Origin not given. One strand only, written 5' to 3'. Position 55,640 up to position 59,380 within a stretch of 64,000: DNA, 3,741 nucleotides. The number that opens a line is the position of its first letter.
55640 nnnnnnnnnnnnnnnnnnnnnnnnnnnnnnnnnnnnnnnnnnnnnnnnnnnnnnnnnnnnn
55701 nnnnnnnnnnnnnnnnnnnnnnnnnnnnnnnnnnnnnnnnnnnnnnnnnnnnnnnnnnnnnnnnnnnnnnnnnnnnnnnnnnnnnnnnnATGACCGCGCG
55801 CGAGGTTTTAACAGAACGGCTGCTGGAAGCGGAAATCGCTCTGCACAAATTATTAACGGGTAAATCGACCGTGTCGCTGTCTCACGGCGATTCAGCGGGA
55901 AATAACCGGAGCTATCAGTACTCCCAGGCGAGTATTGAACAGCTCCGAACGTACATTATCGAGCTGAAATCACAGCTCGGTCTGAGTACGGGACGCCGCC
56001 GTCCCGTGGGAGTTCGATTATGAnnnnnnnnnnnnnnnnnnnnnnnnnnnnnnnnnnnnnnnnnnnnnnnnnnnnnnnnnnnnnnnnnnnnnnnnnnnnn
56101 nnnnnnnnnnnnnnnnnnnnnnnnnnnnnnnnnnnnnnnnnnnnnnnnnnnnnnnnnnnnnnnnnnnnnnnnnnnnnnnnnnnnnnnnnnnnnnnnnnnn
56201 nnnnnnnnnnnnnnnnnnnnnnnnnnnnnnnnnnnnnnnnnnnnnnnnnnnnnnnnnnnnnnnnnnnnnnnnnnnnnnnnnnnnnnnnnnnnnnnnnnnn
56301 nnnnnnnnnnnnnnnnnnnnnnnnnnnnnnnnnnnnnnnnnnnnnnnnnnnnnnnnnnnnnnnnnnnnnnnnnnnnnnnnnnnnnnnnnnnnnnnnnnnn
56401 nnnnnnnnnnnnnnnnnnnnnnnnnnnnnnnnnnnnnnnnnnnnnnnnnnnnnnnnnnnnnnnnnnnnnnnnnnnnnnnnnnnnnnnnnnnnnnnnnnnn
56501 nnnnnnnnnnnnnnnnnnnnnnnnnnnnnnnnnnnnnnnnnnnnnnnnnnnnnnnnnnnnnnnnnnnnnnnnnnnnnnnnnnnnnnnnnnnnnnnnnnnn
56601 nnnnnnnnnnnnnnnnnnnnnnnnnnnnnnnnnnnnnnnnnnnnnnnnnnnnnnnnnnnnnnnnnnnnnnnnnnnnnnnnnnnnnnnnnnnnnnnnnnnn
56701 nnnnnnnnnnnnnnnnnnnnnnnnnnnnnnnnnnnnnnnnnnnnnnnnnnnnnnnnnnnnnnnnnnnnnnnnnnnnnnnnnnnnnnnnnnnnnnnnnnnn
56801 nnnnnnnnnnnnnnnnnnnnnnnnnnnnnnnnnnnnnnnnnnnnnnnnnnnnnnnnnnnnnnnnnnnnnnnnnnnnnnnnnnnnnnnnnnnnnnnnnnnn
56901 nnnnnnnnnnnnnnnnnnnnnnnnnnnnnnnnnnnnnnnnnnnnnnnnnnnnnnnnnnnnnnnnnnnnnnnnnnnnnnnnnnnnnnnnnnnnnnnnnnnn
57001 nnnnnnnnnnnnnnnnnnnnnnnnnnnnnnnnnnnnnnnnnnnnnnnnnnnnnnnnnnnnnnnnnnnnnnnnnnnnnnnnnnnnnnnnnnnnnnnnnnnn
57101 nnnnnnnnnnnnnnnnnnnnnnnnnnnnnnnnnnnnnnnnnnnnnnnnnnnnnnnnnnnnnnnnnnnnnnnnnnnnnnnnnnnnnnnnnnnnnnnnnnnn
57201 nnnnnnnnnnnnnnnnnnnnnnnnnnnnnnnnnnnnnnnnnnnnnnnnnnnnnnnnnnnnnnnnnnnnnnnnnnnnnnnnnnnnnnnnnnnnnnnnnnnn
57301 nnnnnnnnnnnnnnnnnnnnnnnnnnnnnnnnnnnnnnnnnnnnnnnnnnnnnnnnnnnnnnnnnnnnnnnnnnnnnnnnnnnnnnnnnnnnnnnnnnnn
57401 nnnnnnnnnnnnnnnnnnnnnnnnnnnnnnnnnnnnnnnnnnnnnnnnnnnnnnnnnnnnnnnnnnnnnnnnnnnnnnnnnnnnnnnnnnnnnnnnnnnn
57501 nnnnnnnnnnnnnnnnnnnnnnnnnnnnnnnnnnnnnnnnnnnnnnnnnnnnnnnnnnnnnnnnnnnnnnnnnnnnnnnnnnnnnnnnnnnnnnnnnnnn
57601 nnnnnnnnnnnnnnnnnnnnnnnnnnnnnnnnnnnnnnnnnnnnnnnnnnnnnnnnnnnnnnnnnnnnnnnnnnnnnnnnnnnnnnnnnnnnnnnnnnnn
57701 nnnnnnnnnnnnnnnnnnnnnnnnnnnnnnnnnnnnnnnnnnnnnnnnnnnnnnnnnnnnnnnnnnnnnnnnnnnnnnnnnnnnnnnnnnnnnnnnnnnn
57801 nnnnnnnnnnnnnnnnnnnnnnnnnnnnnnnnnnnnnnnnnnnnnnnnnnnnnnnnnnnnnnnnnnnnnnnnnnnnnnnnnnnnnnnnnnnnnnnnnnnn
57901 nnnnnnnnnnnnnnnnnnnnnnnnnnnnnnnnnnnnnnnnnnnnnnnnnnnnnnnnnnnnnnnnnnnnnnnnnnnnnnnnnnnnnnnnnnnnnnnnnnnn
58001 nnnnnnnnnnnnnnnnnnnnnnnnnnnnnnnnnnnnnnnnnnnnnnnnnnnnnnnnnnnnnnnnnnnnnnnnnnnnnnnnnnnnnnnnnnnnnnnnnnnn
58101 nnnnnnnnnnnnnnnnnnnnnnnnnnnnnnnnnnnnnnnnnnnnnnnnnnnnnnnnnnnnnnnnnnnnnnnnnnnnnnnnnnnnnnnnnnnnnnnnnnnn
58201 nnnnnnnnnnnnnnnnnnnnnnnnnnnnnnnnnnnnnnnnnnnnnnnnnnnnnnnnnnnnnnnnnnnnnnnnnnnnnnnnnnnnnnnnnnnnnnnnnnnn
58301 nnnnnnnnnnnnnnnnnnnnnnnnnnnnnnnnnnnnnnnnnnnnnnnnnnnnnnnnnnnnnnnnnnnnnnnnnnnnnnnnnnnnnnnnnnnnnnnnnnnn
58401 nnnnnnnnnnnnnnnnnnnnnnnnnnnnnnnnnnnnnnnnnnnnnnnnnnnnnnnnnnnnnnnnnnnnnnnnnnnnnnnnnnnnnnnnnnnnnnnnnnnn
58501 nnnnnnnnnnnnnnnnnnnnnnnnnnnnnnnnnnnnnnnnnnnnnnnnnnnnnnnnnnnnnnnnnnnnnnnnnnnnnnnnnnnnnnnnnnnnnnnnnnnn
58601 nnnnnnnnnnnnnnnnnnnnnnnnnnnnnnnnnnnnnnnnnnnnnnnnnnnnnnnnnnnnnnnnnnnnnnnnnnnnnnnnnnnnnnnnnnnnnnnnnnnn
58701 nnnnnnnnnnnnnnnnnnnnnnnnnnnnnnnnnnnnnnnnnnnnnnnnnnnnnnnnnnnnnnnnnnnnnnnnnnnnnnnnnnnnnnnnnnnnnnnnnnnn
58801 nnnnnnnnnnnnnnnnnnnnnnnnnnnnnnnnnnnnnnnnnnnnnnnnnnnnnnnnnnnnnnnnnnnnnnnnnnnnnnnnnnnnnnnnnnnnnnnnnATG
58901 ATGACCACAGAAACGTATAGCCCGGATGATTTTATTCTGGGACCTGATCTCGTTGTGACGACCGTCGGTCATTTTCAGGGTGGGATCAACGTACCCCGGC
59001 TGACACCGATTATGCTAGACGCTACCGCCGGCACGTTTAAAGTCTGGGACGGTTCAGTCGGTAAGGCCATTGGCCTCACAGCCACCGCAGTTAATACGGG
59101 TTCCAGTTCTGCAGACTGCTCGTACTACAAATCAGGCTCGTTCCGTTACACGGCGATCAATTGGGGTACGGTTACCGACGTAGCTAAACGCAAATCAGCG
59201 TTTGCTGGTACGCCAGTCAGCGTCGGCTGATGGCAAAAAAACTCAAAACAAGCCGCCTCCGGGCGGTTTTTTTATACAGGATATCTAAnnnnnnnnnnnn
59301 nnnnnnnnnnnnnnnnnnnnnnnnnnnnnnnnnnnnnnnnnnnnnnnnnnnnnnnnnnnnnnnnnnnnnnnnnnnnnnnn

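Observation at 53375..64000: Chimeric morphogenesis cluster: lambda-like head genes joined to P2-like baseplate genes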

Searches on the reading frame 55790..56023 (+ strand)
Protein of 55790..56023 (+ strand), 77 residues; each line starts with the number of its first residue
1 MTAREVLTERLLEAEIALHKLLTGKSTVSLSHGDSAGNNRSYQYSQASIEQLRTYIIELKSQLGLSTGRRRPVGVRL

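Call 5: search_protein_families(library=pfam, proteins=[window:55790-56023:+], max_evalue=0.01)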
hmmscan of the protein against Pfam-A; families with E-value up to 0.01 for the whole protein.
window:55790-56023:+ (77 aa): 1 family
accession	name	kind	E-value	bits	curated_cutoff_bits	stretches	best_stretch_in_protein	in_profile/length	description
PF02831.20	gpW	-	6e-16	58.4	22.5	1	9-76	4-66/66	gpW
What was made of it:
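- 55790..56023 (+): gpW-type head-tail joining protein (77 aa). Pfam gpW 6e-16 (call 5).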

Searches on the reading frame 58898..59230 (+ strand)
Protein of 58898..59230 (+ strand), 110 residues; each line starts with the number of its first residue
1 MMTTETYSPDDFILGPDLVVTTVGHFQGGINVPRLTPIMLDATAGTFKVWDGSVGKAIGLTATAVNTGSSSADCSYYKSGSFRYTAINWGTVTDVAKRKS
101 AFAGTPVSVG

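Call 5: search_protein_families(library=pfam, proteins=[window:58898-59230:+], max_evalue=0.01)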
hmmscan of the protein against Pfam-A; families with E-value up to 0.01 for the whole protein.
window:58898-59230:+ (110 aa): 1 family
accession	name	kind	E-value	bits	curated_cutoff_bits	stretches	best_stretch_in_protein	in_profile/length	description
PF02924.19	HDPD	-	9.3e-08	32.7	29.1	1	9-105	8-111/116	Bacteriophage lambda head decoration protein D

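Call 8: search_protein_families(library=phrogs, proteins=[window:58898-59230:+], max_evalue=0.001)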
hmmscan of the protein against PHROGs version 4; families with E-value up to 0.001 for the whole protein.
window:58898-59230:+ (110 aa): 1 family
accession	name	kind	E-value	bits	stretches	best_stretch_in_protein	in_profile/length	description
phrog_49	-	head and packaging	2.5e-22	80.4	1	1-107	19-134/147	head decoration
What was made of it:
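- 58898..59230 (+): Head decoration protein, lambda gpD type (110 aa). HDPD 9.3e-08 (call 5). phrog_49, 2.5e-22 (call 8).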
